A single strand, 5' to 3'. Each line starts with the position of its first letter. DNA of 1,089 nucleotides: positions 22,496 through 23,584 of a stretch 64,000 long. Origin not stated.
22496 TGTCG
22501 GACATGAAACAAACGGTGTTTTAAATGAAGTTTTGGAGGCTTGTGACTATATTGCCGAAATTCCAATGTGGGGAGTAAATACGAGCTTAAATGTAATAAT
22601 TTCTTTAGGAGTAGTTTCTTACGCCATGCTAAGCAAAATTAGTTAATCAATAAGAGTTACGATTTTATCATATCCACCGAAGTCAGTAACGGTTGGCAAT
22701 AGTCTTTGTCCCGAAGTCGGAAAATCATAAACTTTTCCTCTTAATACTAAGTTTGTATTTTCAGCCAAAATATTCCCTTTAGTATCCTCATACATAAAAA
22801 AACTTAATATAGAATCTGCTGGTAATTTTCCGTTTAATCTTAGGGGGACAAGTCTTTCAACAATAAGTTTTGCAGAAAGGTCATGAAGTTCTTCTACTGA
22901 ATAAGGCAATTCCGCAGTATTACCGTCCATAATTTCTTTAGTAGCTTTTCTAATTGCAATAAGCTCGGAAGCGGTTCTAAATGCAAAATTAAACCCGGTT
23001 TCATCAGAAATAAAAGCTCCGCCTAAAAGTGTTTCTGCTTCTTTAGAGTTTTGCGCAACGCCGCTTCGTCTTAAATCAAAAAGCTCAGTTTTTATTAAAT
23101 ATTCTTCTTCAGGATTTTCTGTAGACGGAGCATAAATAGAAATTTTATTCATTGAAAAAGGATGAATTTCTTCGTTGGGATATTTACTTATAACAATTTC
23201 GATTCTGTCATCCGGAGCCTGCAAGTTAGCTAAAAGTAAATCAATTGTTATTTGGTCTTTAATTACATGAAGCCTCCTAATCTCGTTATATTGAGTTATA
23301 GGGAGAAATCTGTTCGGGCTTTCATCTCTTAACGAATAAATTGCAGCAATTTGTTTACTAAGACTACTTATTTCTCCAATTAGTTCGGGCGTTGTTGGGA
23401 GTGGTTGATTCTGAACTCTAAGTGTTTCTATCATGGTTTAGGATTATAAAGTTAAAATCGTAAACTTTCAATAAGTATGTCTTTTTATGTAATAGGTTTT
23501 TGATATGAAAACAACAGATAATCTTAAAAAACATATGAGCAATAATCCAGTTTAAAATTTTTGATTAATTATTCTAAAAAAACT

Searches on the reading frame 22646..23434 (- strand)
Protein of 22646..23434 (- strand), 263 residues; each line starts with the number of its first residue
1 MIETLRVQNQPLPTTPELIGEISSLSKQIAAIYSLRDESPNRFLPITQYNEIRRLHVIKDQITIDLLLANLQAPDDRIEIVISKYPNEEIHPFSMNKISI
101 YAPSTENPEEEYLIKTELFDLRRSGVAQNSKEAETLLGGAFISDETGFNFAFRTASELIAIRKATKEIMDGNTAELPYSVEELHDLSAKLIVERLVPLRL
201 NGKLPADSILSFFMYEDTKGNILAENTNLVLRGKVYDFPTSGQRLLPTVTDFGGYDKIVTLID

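Call 7: search_protein_families(library=pfam, proteins=[window:22646-23434:-], max_evalue=0.01)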
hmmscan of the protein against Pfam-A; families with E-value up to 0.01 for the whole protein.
window:22646-23434:- (263 aa): 0 families

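Call 19: find_related_loci(query=window:22646-23434:-, collection=genome_contigs, flank=6000)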
Query window:22646-23434:- (263 aa) in genome_contigs; peptide patterns used: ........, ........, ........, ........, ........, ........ (x = any residue, [..] = any of these).
169 stretches matched a pattern, but none encodes a relative of the query by tblastn (E <= 1e-3).

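Call 32: find_homologous_proteins(query=window:22646-23434:-, max_evalue=0.001)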
Query window:22646-23434:- (263 aa): 5 proteins with E <= 0.001 among 1368 candidates.
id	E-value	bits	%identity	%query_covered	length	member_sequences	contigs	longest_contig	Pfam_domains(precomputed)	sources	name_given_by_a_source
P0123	9.3e-166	568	100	100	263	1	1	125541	-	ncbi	-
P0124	2.7e-83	297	56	99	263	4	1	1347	-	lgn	-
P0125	1.8e-77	278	55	100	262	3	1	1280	-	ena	-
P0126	5.1e-74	267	53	89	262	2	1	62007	-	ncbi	-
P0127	4.6e-69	251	50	99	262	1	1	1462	-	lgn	-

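Call 33: search_protein_families(library=padloc, proteins=[window:22646-23434:-], max_evalue=0.1)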
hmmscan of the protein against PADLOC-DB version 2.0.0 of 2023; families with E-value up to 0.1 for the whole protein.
window:22646-23434:- (263 aa): 0 families

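Call 34: search_protein_families(library=ncbifam, proteins=[window:22646-23434:-], max_evalue=0.1)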
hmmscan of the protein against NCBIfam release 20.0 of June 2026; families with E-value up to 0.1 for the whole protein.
window:22646-23434:- (263 aa): 0 families

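Call 35: find_encoding_contigs(protein=P0124, flank=3000, max_places=3)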
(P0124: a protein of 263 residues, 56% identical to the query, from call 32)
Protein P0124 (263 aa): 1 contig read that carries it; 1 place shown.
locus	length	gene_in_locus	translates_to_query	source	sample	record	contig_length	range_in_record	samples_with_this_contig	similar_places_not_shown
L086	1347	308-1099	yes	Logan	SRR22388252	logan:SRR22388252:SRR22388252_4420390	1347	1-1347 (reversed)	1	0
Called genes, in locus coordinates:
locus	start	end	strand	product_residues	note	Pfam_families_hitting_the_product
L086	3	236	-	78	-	?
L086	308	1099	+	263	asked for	-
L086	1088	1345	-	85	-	?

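Call 36: find_encoding_contigs(protein=P0125, flank=3000, max_places=3)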
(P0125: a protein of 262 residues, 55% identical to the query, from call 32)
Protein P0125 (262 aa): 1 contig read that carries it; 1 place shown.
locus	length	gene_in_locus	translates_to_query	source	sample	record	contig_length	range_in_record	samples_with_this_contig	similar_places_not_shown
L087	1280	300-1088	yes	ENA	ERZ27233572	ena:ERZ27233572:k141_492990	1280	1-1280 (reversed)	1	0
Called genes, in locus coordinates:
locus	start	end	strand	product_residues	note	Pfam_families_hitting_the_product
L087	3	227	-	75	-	?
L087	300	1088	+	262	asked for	-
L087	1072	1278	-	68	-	?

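Call 37: find_encoding_contigs(protein=P0127, flank=3000, max_places=3)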
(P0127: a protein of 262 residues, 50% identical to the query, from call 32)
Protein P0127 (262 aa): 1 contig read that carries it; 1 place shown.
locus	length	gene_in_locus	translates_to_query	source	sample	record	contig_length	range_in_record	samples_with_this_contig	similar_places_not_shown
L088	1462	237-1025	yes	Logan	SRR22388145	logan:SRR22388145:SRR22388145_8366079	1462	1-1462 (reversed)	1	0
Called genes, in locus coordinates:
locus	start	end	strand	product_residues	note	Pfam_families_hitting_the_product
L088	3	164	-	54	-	?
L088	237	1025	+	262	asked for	-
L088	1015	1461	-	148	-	?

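Call 58: predict_structure(alignment_id=A4)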
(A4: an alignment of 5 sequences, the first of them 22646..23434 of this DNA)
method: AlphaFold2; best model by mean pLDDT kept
length: 263 residues; sequences in the alignment: 5
mean_pLDDT: 75.0   pTM: 0.61
mean pLDDT of the five models: 75.0, 71.7, 70.1, 69.7, 66.0
residues with pLDDT >= 90: 11; 70-90: 182; 50-70: 53; < 50: 17
segments of 3 or more residues with pLDDT < 50: 1-5, 7-9, 123-131
pLDDT, mean of each block of 10 residues (from residue 1): 41 78 86 78 76 80 77 75 61 66 73 69 46 54 67 84 84 71 87 88 85 90 88 82 80 85 76
secondary structure, 60 per line:
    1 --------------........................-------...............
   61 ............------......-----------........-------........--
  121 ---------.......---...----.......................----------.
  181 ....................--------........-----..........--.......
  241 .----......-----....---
elements in order: H15-38 H46-72 E79-84 E96-103 E111-118 H130-136 E140-142 H147-169 H180-200 E209-216 E222-231 E234-238 H246-251 E257-260

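Call 75: search_protein_families(library=phrogs, proteins=[window:22646-23434:-], max_evalue=0.01)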
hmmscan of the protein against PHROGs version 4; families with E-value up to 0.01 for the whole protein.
window:22646-23434:- (263 aa): 0 families
